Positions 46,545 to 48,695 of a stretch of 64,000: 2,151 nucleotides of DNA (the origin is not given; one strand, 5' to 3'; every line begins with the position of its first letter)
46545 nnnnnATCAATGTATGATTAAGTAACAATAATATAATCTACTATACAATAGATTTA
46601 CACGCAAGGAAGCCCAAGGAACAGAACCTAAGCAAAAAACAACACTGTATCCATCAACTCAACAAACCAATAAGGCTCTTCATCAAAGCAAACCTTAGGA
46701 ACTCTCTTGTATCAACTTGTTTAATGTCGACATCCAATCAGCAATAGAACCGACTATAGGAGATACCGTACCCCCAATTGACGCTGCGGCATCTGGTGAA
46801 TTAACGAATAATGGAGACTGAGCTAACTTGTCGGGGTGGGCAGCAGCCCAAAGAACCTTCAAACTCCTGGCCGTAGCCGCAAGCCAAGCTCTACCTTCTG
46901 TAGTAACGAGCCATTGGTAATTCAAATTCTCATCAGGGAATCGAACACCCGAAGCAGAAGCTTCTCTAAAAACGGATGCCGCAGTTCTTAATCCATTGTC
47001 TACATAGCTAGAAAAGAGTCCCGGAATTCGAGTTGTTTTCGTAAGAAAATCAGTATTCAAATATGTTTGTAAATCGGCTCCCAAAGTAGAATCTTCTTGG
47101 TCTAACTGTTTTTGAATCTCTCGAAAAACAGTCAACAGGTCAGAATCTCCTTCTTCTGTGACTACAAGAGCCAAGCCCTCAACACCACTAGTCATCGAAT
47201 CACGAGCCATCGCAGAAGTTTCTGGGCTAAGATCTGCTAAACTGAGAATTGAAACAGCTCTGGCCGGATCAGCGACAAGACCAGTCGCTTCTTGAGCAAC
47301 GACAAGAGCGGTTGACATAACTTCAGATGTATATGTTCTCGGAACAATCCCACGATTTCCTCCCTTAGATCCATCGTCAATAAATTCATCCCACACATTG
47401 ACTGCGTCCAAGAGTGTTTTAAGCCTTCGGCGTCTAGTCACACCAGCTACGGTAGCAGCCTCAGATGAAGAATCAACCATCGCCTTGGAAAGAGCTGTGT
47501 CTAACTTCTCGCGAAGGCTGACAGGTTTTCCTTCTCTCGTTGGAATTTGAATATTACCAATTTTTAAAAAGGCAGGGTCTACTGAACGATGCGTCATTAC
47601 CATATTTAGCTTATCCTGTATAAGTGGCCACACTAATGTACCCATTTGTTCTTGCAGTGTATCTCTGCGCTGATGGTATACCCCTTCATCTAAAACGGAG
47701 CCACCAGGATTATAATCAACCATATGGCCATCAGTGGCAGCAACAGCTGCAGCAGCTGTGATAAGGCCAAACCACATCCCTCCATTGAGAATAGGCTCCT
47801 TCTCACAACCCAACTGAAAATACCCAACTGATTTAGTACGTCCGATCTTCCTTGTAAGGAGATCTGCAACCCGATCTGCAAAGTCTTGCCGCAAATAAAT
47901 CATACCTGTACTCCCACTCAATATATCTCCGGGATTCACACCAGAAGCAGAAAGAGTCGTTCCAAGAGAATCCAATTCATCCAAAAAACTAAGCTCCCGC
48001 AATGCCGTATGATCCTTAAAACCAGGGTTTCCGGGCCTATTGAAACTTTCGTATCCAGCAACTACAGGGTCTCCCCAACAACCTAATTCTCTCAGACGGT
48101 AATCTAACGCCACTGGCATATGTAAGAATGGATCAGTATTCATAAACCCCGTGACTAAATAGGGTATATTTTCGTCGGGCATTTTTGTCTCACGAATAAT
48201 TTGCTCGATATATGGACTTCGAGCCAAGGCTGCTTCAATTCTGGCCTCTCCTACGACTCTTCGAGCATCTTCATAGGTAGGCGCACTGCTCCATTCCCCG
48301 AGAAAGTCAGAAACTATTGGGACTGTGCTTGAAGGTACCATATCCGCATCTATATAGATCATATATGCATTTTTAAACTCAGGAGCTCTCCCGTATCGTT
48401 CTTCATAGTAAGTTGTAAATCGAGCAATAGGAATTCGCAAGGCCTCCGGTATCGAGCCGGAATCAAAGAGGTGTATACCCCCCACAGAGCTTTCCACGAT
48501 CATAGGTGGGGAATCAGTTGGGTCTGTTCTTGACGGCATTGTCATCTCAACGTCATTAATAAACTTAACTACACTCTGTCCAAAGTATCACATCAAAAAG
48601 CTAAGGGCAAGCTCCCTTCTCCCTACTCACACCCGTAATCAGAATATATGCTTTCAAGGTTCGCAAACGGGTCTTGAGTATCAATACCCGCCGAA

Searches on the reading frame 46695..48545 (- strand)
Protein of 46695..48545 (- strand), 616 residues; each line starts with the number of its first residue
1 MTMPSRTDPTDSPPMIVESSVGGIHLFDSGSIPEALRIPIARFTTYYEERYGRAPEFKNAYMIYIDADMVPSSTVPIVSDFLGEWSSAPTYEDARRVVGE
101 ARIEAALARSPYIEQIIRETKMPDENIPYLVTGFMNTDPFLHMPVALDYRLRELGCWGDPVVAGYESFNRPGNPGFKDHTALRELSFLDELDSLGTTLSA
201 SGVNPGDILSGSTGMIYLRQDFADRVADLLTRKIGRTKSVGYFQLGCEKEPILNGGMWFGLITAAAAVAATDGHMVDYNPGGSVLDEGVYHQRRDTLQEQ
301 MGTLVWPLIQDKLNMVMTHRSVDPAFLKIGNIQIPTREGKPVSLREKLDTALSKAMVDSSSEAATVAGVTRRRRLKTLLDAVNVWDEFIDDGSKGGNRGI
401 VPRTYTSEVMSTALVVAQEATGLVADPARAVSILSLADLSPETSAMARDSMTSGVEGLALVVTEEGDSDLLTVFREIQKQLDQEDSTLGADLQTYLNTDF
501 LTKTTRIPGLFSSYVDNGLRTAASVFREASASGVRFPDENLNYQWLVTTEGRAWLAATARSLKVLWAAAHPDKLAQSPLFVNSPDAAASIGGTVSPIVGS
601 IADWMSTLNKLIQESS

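Call 6: search_protein_families(library=pfam, max_evalue=0.01, proteins=[window:46695-48545:-])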
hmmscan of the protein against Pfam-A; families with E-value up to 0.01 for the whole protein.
window:46695-48545:- (616 aa): 0 families

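Call 8: search_protein_families(library=ncbifam, max_evalue=0.1, proteins=[window:46695-48545:-])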
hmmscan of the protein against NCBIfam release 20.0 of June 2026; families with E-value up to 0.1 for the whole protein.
window:46695-48545:- (616 aa): 0 families

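Call 99: search_protein_families(library=phrogs, max_evalue=0.01, proteins=[window:46695-48545:-])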
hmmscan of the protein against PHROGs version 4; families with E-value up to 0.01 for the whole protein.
window:46695-48545:- (616 aa): 0 families

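Call 129: search_solved_structures(query=window:46695-48545:-, max_evalue=1)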
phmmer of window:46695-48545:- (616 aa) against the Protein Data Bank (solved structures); distinct sequences matched with E-value up to 1: 3.
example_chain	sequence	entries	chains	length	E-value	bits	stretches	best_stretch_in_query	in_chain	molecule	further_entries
2f15_A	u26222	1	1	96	0.44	12.2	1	11-84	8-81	5'-AMP-activated protein kinase, beta-2 subunit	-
4y0g_A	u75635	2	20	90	0.44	12.2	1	10-84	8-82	5'-AMP-activated protein kinase subunit beta-2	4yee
2lu3_A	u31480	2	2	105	0.46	12.2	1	9-84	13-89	5'-AMP-activated protein kinase subunit beta-2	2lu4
